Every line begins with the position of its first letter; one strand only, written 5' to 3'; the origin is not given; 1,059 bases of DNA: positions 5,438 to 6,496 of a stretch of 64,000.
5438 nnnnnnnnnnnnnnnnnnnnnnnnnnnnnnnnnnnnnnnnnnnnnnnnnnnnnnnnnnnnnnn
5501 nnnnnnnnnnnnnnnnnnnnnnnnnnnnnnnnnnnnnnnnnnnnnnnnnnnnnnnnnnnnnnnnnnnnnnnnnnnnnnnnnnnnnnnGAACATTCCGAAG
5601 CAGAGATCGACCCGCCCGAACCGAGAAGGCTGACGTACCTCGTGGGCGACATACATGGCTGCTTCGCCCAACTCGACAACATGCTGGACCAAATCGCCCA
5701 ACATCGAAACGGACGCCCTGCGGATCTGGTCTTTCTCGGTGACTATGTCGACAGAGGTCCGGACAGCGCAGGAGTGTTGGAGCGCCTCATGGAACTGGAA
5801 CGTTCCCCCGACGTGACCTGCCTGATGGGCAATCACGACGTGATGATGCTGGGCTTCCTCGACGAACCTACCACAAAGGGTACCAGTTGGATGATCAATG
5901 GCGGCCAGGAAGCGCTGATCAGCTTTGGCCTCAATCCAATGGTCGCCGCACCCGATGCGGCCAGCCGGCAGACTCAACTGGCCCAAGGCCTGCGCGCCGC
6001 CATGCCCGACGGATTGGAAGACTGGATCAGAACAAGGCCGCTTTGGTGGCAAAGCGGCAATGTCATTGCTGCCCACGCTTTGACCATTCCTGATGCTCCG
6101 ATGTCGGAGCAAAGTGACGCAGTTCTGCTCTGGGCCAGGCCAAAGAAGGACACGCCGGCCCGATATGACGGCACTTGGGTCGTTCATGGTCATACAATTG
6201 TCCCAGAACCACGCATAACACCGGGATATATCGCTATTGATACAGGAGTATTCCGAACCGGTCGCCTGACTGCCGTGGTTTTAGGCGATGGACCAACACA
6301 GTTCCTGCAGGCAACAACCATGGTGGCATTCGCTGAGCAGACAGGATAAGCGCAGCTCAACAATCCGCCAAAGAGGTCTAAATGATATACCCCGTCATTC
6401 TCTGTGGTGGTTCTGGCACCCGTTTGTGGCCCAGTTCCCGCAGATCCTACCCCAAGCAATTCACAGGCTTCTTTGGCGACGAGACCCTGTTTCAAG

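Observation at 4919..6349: Rhomboid protease-PPP phosphatase fusion wired into an exosortase/EPS operon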

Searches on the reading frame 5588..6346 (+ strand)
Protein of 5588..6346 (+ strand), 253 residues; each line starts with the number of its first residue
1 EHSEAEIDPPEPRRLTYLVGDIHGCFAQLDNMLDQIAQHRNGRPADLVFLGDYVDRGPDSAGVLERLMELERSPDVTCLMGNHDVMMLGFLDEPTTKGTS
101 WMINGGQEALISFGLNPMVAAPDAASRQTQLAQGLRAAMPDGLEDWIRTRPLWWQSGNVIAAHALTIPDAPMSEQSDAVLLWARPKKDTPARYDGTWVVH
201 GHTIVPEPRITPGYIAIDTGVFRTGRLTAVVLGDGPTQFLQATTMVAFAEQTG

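Call 22: find_related_loci(query=A2, collection=genome_contigs, flank=10000)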
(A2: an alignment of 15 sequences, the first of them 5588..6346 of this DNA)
Query A2 (253 aa) in genome_contigs; peptide patterns used: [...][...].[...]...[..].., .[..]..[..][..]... (x = any residue, [..] = any of these).
600 stretches matched a pattern (row limit reached: there are more); 584 encode a relative of the query (tblastn E <= 1e-3); the best 80 are kept; 80 distinct loci.
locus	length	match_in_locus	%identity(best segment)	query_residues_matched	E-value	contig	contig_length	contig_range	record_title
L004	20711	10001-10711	49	7-241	6e-66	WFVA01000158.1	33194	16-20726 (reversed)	MAG: Albidovulum sp. isolate S140_23 k151_677091, whole genome shotgun sequence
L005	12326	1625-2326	42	9-241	6e-52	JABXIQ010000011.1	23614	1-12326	MAG: Kangiellaceae bacterium isolate HF-Din12 c_000000017668, whole genome shotgun sequence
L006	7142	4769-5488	43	9-253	1e-51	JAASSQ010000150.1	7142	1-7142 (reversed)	MAG: Roseovarius sp. isolate KhS_metabat.15 KhS_C5733, whole genome shotgun sequence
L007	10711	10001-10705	43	3-243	1e-50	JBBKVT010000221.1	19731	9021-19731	MAG: Paracoccaceae bacterium isolate metabat_bins.385 k119_3878232, whole genome shotgun sequence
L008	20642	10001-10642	42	18-242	1e-50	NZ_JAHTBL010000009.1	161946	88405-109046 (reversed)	Cognatishimia sp. MH4019 contig9, whole genome shotgun sequence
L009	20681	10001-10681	41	4-240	3e-50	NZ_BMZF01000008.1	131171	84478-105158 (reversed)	Paramylibacter ulvae strain KCTC 32465 sequence08, whole genome shotgun sequence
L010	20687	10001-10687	46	9-235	2e-49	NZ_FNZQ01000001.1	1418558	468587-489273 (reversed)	Jannaschia helgolandensis strain DSM 14858, whole genome shotgun sequence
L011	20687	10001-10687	43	5-242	4e-49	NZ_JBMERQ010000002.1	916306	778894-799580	Cribrihabitans neustonicus strain JCM 19537 k141_76_length_916306_cov_212.6921, whole genome shotgun sequence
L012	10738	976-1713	43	3-241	1e-48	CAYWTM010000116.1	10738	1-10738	MAG TPA_asm: uncultured Roseicyclus sp. isolate binchicken_co13_210 genome assembly, contig: NODE_9760_length_10738_cov_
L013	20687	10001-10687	40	10-241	1e-48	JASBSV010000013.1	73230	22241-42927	MAG: Paracoccaceae bacterium isolate BWSM_148 k141_1252556, whole genome shotgun sequence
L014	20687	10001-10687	38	18-245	3e-45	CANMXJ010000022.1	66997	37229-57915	uncultured Sulfitobacter sp. isolate 3-1232-G.fasta genome assembly, contig: NODE_22, whole genome shotgun sequence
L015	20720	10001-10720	39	10-242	2e-41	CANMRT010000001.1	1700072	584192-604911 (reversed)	uncultured Roseicyclus sp. isolate 2-601.fasta genome assembly, contig: NODE_1, whole genome shotgun sequence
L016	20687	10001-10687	41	15-243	3e-40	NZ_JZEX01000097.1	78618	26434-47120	Devosia geojensis strain BD-c194 NODE_100, whole genome shotgun sequence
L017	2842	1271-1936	40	10-232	3e-40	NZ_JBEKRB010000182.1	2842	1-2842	MAG: Bradyrhizobium sp. isolate SPRUCE 500 SPRUCE_500_182, whole genome shotgun sequence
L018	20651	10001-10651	38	16-232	3e-38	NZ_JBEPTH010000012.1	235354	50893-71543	Bradyrhizobium sp. LB11.1 Ga0500288_12, whole genome shotgun sequence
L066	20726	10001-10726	38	14-242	8e-31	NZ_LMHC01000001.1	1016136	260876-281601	Caulobacter sp. Root655 contig_1, whole genome shotgun sequence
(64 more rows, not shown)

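Call 38: search_solved_structures(query=window:5588-6346:+, max_evalue=0.001, show_alignments=2)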
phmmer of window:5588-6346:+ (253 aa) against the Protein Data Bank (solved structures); distinct sequences matched with E-value up to 0.001: 19.
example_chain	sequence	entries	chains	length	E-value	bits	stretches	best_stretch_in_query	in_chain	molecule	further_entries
1g5b_A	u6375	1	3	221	1.9e-11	46.9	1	14-107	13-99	SERINE/THREONINE PROTEIN PHOSPHATASE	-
4j6o_A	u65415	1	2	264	2.1e-10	43.4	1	18-92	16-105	Metallophosphoesterase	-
2qjc_A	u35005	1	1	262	3.1e-10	42.9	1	16-91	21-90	Diadenosine tetraphosphatase, putative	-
5vjv_A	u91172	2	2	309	9.1e-10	41.4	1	14-92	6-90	Rhizobiales-like phosphatase 2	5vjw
2dfj_A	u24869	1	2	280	1.3e-08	37.6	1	16-89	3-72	diadenosinetetraphosphatase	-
9olz_A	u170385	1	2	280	1.5e-08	37.4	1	16-89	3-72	Bis(5'-nucleosyl)-tetraphosphatase [symmetrical]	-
9ojd_A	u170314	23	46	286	1.7e-08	37.2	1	16-89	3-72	Bis(5'-nucleosyl)-tetraphosphatase [symmetrical] | Bis(5'-nucleosyl)-tetraphosphatase, symmetrical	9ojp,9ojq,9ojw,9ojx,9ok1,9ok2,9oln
9oly_A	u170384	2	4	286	1.8e-07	33.9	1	16-89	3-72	Bis(5'-nucleosyl)-tetraphosphatase [symmetrical]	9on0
9t9n_A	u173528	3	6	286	2e-07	33.7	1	16-90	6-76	Bis(5'-nucleosyl)-tetraphosphatase, symmetrical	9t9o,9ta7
7n6g_4D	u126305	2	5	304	5.1e-05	25.8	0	18-88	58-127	FAP15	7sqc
4iyp_C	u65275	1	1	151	0.00022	23.8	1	13-94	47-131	Serine/threonine-protein phosphatase 2A catalytic subunit alpha isoform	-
9tp7_A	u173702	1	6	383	0.00028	23.4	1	18-88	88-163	Serine/threonine-protein phosphatase BSU1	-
2nyl_C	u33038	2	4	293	0.00081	21.9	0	13-94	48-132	Serine/threonine-protein phosphatase 2A catalytic subunit alpha isoform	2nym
3p71_C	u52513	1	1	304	0.00086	21.8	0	13-94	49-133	Serine/threonine-protein phosphatase 2A catalytic subunit alpha isoform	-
2ie4_C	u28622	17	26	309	0.00089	21.8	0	13-94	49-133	Serine/threonine-protein phosphatase 2A catalytic subunit alpha isoform | PP2A-C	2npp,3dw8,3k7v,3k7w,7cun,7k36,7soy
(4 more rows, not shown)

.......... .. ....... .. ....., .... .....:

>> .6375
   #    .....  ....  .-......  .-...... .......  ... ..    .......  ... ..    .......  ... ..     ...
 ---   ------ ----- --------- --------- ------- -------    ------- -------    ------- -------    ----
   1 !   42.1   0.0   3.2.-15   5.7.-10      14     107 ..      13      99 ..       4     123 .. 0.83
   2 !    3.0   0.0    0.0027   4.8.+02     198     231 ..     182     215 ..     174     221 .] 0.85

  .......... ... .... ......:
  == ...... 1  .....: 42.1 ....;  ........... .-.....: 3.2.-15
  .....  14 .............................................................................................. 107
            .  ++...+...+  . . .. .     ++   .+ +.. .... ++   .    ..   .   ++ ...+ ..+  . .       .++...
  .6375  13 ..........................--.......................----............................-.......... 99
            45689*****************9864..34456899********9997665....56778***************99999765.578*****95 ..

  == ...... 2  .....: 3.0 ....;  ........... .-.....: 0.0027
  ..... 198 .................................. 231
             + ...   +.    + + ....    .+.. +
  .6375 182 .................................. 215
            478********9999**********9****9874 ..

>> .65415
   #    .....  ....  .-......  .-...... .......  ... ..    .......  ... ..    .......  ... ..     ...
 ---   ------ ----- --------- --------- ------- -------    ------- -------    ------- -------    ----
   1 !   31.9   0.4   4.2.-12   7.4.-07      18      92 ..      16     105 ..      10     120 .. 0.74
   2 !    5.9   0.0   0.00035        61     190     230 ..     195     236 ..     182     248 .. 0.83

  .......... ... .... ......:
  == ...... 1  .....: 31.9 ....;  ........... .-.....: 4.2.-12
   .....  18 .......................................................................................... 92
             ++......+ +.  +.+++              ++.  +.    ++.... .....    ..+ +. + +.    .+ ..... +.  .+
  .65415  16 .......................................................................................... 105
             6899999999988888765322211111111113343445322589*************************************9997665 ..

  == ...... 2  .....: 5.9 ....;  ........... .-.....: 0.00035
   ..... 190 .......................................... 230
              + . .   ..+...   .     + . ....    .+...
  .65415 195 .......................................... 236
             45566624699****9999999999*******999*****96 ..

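Call 40: search_protein_families(library=pfam, proteins=[L066:3397-5610:+, L066:5603-7543:+, L066:7647-8342:-, L066:8801-9664:-, L066:9812-10744:+, L066:10763-11470:+, L066:11671-13032:+, L066:2066-3352:+, L066:14956-16113:+], max_evalue=0.001)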
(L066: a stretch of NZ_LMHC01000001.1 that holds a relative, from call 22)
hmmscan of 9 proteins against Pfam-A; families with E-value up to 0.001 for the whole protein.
L066:3397-5610:+ (738 aa): 6 families
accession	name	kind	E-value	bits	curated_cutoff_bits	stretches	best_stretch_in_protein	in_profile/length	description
PF13614.12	AAA_31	-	8.9e-13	49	27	1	542-678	2-145/177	AAA domain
PF02706.20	Wzz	-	1.2e-11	45.1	25.5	1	20-111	2-91/91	Chain length determinant protein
PF13807.11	GNVR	-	3.4e-09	36.9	27.7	1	395-466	8-79/82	G-rich domain on putative tyrosine kinase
PF09140.17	MipZ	-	1.3e-07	31.6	20.7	1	543-677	2-126/262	ATPase MipZ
PF01656.29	CbiA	-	2.7e-07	31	25.4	1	544-635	1-54/125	CobQ/CobB/MinD/ParA nucleotide binding domain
PF10609.15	ParA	-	2.9e-05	24.1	27.1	1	542-592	4-54/246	NUBPL iron-transfer P-loop NTPase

L066:5603-7543:+ (647 aa): 1 family
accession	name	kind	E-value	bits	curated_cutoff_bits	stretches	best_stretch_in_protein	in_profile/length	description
PF04932.20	Wzy_C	-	2.5e-14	53.7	31.7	1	243-386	3-148/149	O-Antigen ligase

L066:7647-8342:- (231 aa): 1 family
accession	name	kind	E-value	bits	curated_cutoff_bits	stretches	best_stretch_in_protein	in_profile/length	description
PF02397.22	Bac_transf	-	1.1e-62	211.2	27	1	41-224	1-177/179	Bacterial sugar transferase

L066:8801-9664:- (287 aa): 1 family
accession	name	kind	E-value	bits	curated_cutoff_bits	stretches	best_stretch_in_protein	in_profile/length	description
PF06035.17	Peptidase_C93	-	1.7e-37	129.1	27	1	159-286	34-157/162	Bacterial transglutaminase-like cysteine proteinase BTLCP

L066:9812-10744:+ (311 aa): 1 family
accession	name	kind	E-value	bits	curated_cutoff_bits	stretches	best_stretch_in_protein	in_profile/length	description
PF00149.33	Metallophos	-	1.4e-13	52.2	21.5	1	66-269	3-159/191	Calcineurin-like phosphoesterase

L066:10763-11470:+ (236 aa): 3 families
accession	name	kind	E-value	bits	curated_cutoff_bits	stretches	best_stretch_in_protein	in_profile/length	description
PF02563.21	Poly_export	-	4.3e-22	78.5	28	1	84-157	4-76/77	Polysaccharide biosynthesis/export protein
PF10531.15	SLBB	-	5.7e-13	48.9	27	1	163-210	2-50/55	SLBB domain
PF22461.2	SLBB_2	-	1.9e-11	44.3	27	1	163-216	3-58/79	SLBB domain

L066:11671-13032:+ (454 aa): 3 families
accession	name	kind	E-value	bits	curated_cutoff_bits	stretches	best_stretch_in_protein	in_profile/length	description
PF03721.20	UDPG_MGDP_dh_N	-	5.1e-66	222.2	27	1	1-184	1-187/187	UDP-glucose/GDP-mannose dehydrogenase family, NAD binding domain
PF00984.24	UDPG_MGDP_dh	-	5.9e-39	132.5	25.4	1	201-293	1-93/94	UDP-glucose/GDP-mannose dehydrogenase family, central domain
PF03720.21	UDPG_MGDP_dh_C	-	1.3e-32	112.7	30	1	318-419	1-103/103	UDP-glucose/GDP-mannose dehydrogenase family, UDP binding domain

L066:2066-3352:+ (429 aa): 1 family
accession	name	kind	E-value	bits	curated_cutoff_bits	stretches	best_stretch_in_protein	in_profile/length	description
PF10082.15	BBP2_2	-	5.1e-115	384.8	23.7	1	53-429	1-378/378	Putative beta-barrel porin 2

L066:14956-16113:+ (386 aa): 1 family
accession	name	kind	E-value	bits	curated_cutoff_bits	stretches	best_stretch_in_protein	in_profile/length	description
PF00331.26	Glyco_hydro_10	-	2.2e-73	247.6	22.1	1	47-371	2-310/311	Glycosyl hydrolase family 10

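Call 55: predict_structure(alignment_id=A2)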
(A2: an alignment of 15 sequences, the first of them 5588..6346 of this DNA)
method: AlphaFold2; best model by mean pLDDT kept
length: 253 residues; sequences in the alignment: 15
mean_pLDDT: 91.9   pTM: 0.90
mean pLDDT of the five models: 91.9, 90.9, 90.4, 90.0, 89.4
residues with pLDDT >= 90: 205; 70-90: 27; 50-70: 13; < 50: 8
segments of 3 or more residues with pLDDT < 50: 248-253
pLDDT, mean of each block of 10 residues (from residue 1): 71 98 96 98 98 96 98 98 98 97 96 95 96 98 98 98 94 96 78 90 88 85 91 95 68 46
secondary structure, 60 per line:
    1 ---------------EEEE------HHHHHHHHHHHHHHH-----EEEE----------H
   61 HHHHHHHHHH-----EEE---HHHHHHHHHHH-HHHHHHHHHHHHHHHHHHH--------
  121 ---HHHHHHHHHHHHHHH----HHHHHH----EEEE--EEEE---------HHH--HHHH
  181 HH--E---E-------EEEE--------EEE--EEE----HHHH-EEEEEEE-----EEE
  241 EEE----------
elements in order: E16-19 H26-40 E46-49 H60-70 E76-78 H82-92 H94-112 H124-138 H143-148 E153-156 E159-162 H177-182 E197-200 E209-211 E214-216 H221-224 E226-232 E238-243

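Call 59: fold_search(model_id=the predicted structure, library=pdb)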
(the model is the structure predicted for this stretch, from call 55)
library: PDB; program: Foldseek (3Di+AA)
matches with E <= 10: 533; with E <= 0.001: 181
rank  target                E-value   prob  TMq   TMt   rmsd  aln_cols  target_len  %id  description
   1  1g5b_B                1.8e-12  1.00  0.57  0.64   6.8       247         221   23  BACTERIOPHAGE LAMBDA SER/THR PROTEIN PHOSPHATASE (released 2001-03-07)
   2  1g5b_A                6.1e-12  1.00  0.59  0.67   6.8       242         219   23  BACTERIOPHAGE LAMBDA SER/THR PROTEIN PHOSPHATASE (released 2001-03-07)
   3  2qjc                  8.2e-12  1.00  0.62  0.70   4.4       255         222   24  Crystal structure of a putative diadenosine tetraphosphatase (released 2007-07-24)
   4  5vjv                  2.2e-10  1.00  0.66  0.57   5.1       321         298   21  Rhizobiales-like phosphatase 2 (released 2018-03-21)
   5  4j6o_B                4.5e-10  1.00  0.61  0.60   6.3       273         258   23  Crystal Structure of the Phosphatase Domain of C. thermocellum (Bacterial) PnkP (released 2013-04-10)
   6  4j6o_A                1.3e-09  1.00  0.61  0.59   6.7       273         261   22  Crystal Structure of the Phosphatase Domain of C. thermocellum (Bacterial) PnkP (released 2013-04-10)
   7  9oly_A                7.4e-09  1.00  0.62  0.59   5.7       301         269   21  Crystal structure of E. coli ApaH D37A mutant, apo form (released 2025-09-03)
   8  4zvz_D                9.3e-09  1.00  0.56  0.46   6.5       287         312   16  Co-crystal structures of PP5 in complex with 5-methyl-7-oxabicyclo[2.2.1]heptane-2,3-dicarboxylic acid (released 2016-04-27)
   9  9gsu_A                1.1e-08  1.00  0.59  0.51   6.2       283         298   16  Structure of PP1-Neurabin bound to 4E-BP1. (released 2025-06-18)
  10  7zr5_P                1.1e-08  1.00  0.59  0.37   5.5       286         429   17  CryoEM structure of HSP90-CDC37-BRAF(V600E)-PP5(closed) complex (released 2022-12-14)
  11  6ghm_B                1.3e-08  1.00  0.56  0.49   7.2       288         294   16  Structure of PP1 alpha phosphatase bound to ASPP2 (released 2019-02-27)
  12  6czo_A                1.4e-08  1.00  0.58  0.51   6.6       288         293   16  The KNL1-PP1 Holoenzyme (released 2019-01-23)
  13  2bcd_A                1.5e-08  1.00  0.59  0.52   6.5       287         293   16  X-ray crystal structure of Protein Phosphatase-1 with the marine toxin motuporin bound (released 2006-01-17)
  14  4xpn_A                1.6e-08  1.00  0.57  0.49   7.3       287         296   16  Crystal Structure of Protein Phosphate 1 complexed with PP1 binding domain of GADD34 (released 2015-07-01)
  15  6g0j                  1.8e-08  1.00  0.59  0.52   6.6       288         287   16  Inactive Fe-PP1 (released 2018-11-21)
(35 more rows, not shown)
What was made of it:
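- On PPP-family metallophosphatases (Metallophos PF00149; lambda PP / PrpA / ApaH / PP1 group): Model pLDDT 91.9; best folds are lambda PP, 2qjc, RLPH2, PnkP, ApaH, PP1, PP5 and PP2A, all with probability 1.00 (calls 55, 59).
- ApaH-like 2qjc and ApaH are among the nearest folds (call 59).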

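Call 75: search_protein_families(library=ncbifam, proteins=[L066:9812-10744:+], max_evalue=0.00001)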
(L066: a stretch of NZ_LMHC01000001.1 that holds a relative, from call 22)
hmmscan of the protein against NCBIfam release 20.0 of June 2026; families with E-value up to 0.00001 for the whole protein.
L066:9812-10744:+ (311 aa): 4 families
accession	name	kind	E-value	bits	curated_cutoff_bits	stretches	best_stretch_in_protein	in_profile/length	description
TIGR04075.1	bacter_Pnkp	equivalog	1.1e-13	50.3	750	1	69-157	185-270/851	polynucleotide kinase-phosphatase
NF010148.0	PRK13625.1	equivalog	1.4e-12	47.7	340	0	69-156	6-84/245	bis(5'-nucleosyl)-tetraphosphatase PrpE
NF001204.0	PRK00166.1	equivalog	1.6e-11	44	176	1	66-232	3-126/276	symmetrical bis(5'-nucleosyl)-tetraphosphatase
NF008516.0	PRK11439.1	equivalog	8e-08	32.5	326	1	61-295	14-217/218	protein-serine/threonine phosphatase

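Call 76: search_dna_similar(query=window:5588-6346:+, collection=plasmids, mode=protein, max_rows=25, max_evalue=1e-10)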
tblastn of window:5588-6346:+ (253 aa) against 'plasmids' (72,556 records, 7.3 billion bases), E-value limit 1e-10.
Records with a match: 338; places in all: 345; records where one place covers at least 80% of the query: 325.
Best place of each record, by identity: <60% 338.
By first word of the organism name: Sinorhizobium 80; Phaeobacter 59; Rhizobium 43; Pseudosulfitobacter 32; Azospirillum 15; Sulfitobacter 11; Ensifer 9; Agrobacterium 9; Sphingobium 8; Leisingera 5; and 41 more.
By predicted mobility (MOB-suite, as given by PLSDB): non-mobilizable 228; mobilizable 77; conjugative 33.
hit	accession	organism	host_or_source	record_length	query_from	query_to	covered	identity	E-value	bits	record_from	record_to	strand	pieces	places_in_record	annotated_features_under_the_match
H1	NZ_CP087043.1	Pseudosulfitobacter pseudonitzschiae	Mediolabrus comicus,The surface ...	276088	6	249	96%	45.0%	1e-56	201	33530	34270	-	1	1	metallophosphoesterase family protein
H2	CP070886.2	Pseudosulfitobacter pseudonitzschiae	Skeletonema costatum,The surface ...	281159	6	249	96%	45.0%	1e-56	201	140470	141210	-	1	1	serine/threonine protein phosphatase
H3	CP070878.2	Pseudosulfitobacter pseudonitzschiae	Skeletonema costatum,The surface ...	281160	6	249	96%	45.0%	1e-56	201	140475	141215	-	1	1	serine/threonine protein phosphatase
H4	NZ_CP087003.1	Pseudosulfitobacter pseudonitzschiae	Skeletonema costatum,The surface ...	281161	6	249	96%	45.0%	1e-56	201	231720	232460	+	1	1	metallophosphoesterase family protein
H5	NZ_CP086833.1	Pseudosulfitobacter pseudonitzschiae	Trieres chinensis,The surface seawater ...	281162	6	249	96%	45.0%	1e-56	201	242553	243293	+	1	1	metallophosphoesterase family protein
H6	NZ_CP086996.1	Pseudosulfitobacter pseudonitzschiae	Skeletonema costatum,The surface ...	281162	6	249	96%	45.0%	1e-56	201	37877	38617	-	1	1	metallophosphoesterase family protein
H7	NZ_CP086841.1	Pseudosulfitobacter pseudonitzschiae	Trieres chinensis,The surface seawater ...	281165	6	249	96%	45.0%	1e-56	201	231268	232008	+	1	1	metallophosphoesterase family protein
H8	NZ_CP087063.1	Pseudosulfitobacter pseudonitzschiae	Mediolabrus comicus,The surface ...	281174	6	249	96%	45.0%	1e-56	201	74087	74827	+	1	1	metallophosphoesterase family protein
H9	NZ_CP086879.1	Pseudosulfitobacter pseudonitzschiae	Skeletonema costatum,The surface ...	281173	6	249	96%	45.0%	1e-56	201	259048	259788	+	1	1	metallophosphoesterase family protein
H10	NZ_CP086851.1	Pseudosulfitobacter pseudonitzschiae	Skeletonema costatum,The surface ...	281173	6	249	96%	45.0%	1e-56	201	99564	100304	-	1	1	metallophosphoesterase family protein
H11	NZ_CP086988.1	Pseudosulfitobacter pseudonitzschiae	Skeletonema costatum,The surface ...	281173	6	249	96%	45.0%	1e-56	201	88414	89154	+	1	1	metallophosphoesterase family protein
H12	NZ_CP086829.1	Pseudosulfitobacter pseudonitzschiae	Trieres chinensis,The surface seawater ...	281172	6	249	96%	45.0%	1e-56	201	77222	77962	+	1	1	metallophosphoesterase family protein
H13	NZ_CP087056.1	Pseudosulfitobacter pseudonitzschiae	Mediolabrus comicus,The surface ...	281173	6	249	96%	45.0%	1e-56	201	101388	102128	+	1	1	metallophosphoesterase family protein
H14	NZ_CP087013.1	Pseudosulfitobacter pseudonitzschiae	Mediolabrus comicus,The surface ...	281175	6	249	96%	45.0%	1e-56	201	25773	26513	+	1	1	metallophosphoesterase family protein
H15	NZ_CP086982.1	Pseudosulfitobacter pseudonitzschiae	Skeletonema costatum,The surface ...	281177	6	249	96%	45.0%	1e-56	201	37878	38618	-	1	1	metallophosphoesterase family protein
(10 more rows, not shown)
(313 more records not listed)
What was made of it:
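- Closest known: Rhizobium leguminosarum PssZ. Same: The window's family is present on 43 Rhizobium and 80 Sinorhizobium replicons (call 76).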
